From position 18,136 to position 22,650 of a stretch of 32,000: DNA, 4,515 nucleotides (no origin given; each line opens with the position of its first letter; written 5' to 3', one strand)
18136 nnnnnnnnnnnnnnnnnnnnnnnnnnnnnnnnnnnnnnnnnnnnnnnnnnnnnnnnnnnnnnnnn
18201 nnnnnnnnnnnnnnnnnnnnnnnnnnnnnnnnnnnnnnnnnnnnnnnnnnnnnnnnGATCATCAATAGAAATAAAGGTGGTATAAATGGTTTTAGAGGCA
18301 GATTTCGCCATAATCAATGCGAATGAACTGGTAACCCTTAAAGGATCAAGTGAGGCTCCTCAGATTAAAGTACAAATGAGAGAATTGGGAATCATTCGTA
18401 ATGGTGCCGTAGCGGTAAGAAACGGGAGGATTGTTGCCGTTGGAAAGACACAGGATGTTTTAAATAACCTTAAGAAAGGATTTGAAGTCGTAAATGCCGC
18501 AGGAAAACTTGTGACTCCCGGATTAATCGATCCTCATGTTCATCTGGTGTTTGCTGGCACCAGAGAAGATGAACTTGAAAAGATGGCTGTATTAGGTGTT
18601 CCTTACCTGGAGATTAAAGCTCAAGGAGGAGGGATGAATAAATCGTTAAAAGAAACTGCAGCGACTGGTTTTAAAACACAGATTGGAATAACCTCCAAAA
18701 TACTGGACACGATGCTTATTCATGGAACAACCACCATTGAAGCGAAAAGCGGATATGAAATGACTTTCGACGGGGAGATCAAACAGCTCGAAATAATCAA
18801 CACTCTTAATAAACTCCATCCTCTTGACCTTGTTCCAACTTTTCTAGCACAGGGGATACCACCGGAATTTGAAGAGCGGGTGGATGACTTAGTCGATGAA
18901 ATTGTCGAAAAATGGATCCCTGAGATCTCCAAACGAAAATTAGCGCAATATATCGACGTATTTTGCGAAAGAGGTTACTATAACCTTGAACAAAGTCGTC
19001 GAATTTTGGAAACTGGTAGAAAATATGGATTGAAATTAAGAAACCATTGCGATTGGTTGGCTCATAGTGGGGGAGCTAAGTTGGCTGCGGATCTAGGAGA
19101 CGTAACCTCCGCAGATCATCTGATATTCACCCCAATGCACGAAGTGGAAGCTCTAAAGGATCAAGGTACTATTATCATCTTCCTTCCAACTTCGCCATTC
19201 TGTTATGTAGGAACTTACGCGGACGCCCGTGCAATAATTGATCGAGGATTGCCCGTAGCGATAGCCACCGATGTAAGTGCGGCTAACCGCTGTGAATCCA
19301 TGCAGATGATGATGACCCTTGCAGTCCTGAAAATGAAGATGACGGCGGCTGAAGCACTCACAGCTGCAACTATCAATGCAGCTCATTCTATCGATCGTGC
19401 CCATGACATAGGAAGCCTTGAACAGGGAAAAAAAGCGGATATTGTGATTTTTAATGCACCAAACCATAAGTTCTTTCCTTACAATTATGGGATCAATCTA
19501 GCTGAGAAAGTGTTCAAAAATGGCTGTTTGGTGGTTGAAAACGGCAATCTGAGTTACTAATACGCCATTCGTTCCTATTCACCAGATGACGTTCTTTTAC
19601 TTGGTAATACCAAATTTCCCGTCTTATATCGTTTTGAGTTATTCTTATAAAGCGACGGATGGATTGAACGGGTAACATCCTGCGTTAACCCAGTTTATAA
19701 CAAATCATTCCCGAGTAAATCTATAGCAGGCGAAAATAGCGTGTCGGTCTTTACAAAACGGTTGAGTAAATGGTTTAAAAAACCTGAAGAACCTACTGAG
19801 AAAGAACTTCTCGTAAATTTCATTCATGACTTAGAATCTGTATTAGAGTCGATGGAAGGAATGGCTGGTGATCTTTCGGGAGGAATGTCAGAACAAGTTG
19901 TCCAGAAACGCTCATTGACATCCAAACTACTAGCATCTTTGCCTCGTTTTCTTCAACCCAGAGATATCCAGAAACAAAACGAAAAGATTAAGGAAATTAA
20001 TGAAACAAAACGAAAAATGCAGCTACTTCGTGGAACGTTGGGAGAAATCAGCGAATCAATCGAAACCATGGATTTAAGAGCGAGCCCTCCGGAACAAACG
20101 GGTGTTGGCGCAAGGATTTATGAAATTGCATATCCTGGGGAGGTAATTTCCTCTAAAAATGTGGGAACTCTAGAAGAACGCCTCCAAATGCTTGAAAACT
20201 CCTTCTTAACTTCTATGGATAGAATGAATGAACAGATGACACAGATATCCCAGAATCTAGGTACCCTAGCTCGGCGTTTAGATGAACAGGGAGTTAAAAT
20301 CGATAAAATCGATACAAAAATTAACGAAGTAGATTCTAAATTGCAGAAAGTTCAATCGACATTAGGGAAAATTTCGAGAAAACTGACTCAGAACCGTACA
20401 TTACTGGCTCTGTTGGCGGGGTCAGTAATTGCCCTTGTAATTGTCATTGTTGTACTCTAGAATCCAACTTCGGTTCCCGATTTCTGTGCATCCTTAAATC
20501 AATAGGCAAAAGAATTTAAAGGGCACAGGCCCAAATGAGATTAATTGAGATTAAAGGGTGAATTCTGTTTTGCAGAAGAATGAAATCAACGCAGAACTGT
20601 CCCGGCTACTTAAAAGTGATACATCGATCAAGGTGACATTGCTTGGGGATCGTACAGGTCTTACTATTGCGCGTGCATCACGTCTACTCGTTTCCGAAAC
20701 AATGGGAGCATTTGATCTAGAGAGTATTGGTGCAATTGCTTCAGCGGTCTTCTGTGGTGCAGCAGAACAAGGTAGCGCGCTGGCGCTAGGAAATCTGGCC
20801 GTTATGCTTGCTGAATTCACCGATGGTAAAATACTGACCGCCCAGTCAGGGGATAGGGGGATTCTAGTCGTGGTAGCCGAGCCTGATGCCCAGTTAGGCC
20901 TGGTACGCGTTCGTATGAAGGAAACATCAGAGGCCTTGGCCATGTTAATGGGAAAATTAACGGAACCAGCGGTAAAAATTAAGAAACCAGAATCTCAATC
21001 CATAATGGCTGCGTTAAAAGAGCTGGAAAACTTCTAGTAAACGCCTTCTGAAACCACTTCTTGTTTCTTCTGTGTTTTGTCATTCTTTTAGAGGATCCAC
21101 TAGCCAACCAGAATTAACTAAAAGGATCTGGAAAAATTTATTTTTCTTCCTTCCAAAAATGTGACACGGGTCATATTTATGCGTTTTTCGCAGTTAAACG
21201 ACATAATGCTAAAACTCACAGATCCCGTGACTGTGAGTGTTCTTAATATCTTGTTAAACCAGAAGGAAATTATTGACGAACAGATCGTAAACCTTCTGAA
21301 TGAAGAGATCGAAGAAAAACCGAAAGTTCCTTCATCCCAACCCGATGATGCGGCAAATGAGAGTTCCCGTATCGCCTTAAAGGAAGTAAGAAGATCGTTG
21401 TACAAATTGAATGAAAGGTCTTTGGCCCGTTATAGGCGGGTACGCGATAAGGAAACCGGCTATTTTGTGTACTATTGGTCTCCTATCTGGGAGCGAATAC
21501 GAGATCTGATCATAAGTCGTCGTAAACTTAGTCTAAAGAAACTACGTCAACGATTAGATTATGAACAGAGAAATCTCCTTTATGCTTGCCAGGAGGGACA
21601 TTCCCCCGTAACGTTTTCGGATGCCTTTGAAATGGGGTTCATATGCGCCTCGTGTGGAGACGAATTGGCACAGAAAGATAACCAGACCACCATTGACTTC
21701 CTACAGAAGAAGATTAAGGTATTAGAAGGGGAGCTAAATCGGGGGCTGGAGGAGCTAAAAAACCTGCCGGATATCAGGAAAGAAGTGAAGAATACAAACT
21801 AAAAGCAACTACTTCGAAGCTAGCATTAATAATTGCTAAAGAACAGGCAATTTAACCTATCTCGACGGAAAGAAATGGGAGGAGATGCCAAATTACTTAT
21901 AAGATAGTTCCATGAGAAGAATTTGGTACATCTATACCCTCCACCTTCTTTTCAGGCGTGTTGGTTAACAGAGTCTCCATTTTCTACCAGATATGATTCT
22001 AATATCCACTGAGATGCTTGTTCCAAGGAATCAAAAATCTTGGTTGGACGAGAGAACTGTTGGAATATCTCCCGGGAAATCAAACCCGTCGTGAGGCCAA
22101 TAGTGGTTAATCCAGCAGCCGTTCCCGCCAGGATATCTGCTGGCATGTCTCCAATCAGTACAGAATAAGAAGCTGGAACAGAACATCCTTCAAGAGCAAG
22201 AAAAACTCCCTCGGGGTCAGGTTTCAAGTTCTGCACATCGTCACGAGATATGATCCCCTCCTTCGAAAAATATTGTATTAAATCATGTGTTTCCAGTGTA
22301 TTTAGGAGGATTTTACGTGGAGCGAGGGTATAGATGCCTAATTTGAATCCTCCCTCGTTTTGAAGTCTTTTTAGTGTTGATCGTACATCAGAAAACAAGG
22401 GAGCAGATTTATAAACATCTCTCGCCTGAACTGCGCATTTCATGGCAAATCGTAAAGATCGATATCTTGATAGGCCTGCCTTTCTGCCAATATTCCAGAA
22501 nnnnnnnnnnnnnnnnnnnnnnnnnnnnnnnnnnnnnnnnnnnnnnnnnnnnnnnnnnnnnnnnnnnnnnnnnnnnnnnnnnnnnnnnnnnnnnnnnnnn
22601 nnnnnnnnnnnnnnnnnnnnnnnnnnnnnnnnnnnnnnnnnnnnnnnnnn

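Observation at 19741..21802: SNARE-like gene, roadblock/MglB and tfe in one co-oriented run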

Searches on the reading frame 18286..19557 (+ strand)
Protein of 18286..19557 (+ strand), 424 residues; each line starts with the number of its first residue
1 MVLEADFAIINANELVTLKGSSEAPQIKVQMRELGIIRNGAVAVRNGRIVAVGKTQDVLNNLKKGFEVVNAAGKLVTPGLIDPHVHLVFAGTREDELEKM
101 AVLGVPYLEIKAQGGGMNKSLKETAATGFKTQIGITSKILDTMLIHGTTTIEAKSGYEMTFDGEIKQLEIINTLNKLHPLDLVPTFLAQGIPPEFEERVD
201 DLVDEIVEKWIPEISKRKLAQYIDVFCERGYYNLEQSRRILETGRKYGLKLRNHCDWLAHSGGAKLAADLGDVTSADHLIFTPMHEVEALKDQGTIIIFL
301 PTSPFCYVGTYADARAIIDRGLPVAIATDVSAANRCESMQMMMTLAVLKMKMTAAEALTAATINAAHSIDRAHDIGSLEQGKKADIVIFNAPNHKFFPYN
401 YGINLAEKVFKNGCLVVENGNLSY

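Call 3: search_protein_families(library=pfam, proteins=[window:18286-19557:+], max_evalue=1)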
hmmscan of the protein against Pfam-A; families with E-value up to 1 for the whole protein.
window:18286-19557:+ (424 aa): 4 families
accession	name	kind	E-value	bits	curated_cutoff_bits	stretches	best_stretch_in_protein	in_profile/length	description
PF01979.26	Amidohydro_1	-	4.3e-22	79.2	25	1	75-391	1-320/345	Amidohydrolase family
PF07969.17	Amidohydro_3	-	1.1e-16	61.9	29.7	2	270-392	304-447/472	Amidohydrolase family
PF22039.1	HUTI_composite_bact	-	9.1e-06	25.6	25.5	1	40-58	1-19/26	Imidazolonepropionase-like composite domain, bacteria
PF24890.1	ALN_composite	-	0.19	12.2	27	1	39-64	21-46/55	Allantoinase, composite domain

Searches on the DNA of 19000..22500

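Call 105: search_rna_families(source=window, start=19000, end=22500, threshold=evalue, max_evalue=1)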
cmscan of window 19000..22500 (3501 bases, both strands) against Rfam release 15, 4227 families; matches with E-value up to 1: 3.
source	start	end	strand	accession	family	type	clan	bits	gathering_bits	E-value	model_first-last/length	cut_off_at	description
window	19305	19355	+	RF00095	snoPyro_CD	Gene; snRNA; snoRNA; CD-box;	CL00132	22.4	45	0.16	1-58/58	no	Pyrococcus C/D box small nucleolar RNA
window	19305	19354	+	RF01139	sR2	Gene; snRNA; snoRNA; CD-box;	-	18.1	42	0.75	1-57/57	no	Small nucleolar RNA sR2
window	19302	19355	+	RF01152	sR1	Gene; snRNA; snoRNA; CD-box;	-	18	45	0.16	1-57/57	no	Small nucleolar RNA sR1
